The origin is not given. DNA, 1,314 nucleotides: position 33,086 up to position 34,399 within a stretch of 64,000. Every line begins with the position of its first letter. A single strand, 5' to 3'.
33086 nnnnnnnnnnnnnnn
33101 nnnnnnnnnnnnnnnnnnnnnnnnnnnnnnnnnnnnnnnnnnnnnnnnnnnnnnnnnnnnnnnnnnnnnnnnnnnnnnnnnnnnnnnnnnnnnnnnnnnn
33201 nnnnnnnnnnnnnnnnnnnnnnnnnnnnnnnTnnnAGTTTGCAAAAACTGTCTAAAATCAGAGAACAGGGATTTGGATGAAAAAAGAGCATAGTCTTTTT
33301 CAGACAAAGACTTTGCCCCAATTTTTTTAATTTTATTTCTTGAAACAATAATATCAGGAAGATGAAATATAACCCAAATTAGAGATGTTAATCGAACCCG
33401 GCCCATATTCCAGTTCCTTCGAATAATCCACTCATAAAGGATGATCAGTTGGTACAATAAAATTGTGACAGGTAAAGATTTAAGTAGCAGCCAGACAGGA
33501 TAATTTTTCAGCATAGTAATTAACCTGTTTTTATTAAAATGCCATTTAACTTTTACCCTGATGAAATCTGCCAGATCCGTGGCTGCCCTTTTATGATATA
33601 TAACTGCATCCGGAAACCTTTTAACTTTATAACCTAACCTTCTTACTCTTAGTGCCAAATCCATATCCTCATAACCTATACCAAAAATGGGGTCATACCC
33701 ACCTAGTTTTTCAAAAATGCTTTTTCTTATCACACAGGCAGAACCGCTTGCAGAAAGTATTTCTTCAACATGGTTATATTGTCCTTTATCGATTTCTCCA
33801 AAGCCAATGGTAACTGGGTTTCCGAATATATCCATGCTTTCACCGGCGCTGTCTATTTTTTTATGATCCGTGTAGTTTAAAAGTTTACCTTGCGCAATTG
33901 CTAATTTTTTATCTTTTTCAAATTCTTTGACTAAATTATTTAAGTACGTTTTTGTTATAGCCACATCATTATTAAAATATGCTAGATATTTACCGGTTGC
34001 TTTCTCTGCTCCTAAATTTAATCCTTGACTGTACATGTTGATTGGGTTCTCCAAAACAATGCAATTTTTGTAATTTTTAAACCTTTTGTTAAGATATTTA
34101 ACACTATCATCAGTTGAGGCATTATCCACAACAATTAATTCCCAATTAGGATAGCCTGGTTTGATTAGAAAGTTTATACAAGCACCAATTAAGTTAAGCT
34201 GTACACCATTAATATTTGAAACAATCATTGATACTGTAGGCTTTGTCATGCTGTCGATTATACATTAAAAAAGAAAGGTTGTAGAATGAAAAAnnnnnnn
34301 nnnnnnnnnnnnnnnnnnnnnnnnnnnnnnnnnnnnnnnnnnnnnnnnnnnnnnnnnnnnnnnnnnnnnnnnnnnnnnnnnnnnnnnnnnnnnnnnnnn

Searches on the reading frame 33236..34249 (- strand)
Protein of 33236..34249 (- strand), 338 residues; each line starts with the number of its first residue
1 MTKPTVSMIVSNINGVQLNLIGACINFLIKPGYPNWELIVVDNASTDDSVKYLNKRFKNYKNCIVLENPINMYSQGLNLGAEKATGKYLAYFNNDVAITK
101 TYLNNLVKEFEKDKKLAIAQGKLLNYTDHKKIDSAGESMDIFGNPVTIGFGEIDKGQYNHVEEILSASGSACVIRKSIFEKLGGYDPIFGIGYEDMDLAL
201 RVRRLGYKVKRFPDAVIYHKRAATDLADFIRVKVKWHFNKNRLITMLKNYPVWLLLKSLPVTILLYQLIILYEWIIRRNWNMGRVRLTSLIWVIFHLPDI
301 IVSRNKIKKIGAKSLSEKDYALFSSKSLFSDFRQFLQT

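Call 8: search_protein_families(library=pfam, proteins=[window:33236-34249:-], max_evalue=0.001)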
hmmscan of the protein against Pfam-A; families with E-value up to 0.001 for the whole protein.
window:33236-34249:- (338 aa): 6 families
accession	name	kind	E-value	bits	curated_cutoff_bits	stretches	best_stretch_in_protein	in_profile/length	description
PF00535.33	Glycos_transf_2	-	5.3e-22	79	23.3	1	9-182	3-167/168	Glycosyl transferase family 2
PF10111.15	Glyco_tranf_2_2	-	2.7e-15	57.1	27.3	1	33-223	25-220/276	Glycosyltransferase like family 2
PF13632.12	Glyco_trans_2_3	-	3.6e-12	46.9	27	1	95-296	8-189/198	Glycosyl transferase family group 2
PF13641.12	Glyco_tranf_2_3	-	2.5e-11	44.5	27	1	6-238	3-229/230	Glycosyltransferase like family 2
PF13506.12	Glyco_transf_21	-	2.5e-07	30.8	21.7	1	80-236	25-172/174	Glycosyl transferase family 21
PF02709.20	Glyco_transf_7C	-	3.8e-05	23.7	23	1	169-214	21-67/78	N-terminal domain of galactosyltransferase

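Call 14: search_protein_families(library=ncbifam, proteins=[window:33236-34249:-], max_evalue=0.001)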
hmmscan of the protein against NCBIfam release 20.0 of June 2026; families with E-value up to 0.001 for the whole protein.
window:33236-34249:- (338 aa): 19 families
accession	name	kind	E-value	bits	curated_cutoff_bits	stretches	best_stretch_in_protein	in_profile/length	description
TIGR03965.1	mycofact_glyco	equivalog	1.3e-15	57.2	280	1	21-235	89-295/467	mycofactocin biosynthesis glycosyltransferase MftF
TIGR03937.1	PgaC_IcaA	equivalog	4.3e-14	52.3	422.3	1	3-275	44-303/407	poly-beta-1,6-N-acetyl-D-glucosamine synthase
NF038299.1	EPS_HpsN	equivalog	7.7e-14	51.4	425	1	21-250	16-254/317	hormogonium polysaccharide biosynthesis glycosyltransferase HpsN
NF007482.0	PRK10073.1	equivalog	6.9e-13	48.3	423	1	3-121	5-120/334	glycosyltransferase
NF041394.1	GtaseAglG_Halo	equivalog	9.8e-12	44.7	440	1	6-225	3-214/304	glucosyl-dolichyl phosphate glucuronosyltransferase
NF053739.1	GlytfEpsEBac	equivalog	4.3e-11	42.3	450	1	4-244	1-224/265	glycosyltransferase EpsE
TIGR04283.1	glyco_like_mftF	equivalog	6.5e-11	42.2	182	1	8-115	3-102/221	TIGR04283 family arsenosugar biosynthesis glycosyltransferase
NF041875.1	EPS_EpsD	equivalog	8.9e-11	41.8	370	1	22-233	15-220/325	exopolysaccharide biosynthesis glycosyltransferase EpsD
NF047683.1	TeichurnBiosyTuaG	equivalog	1.2e-09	38.2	400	1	2-140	4-134/252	teichuronic acid biosynthesis protein TuaG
TIGR03111.1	glyc2_xrt_Gpos1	hypoth_equivalog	3.2e-09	36.1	363.95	1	4-129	49-175/439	TIGR03111 family XrtG-associated glycosyltransferase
TIGR01556.1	rhamnosyltran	subfamily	2e-08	33.8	200.55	1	36-220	22-201/281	rhamnosyltransferase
TIGR04009.1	wcaE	equivalog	6.1e-07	29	369.2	1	34-134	32-131/248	colanic acid biosynthesis glycosyltransferase WcaE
NF038302.1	EPS_HpsE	equivalog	5.8e-06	25.5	300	1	35-181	33-177/307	hormogonium polysaccharide biosynthesis glycosyltransferase HpsE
TIGR03030.1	CelA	equivalog_domain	1.2e-05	23.6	699.1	1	77-236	220-373/714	UDP-forming cellulose synthase catalytic subunit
NF045692.1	OglycostaseCruG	equivalog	1.3e-05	24.3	600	0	5-55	42-90/386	2'-O-glycosyltransferase CruG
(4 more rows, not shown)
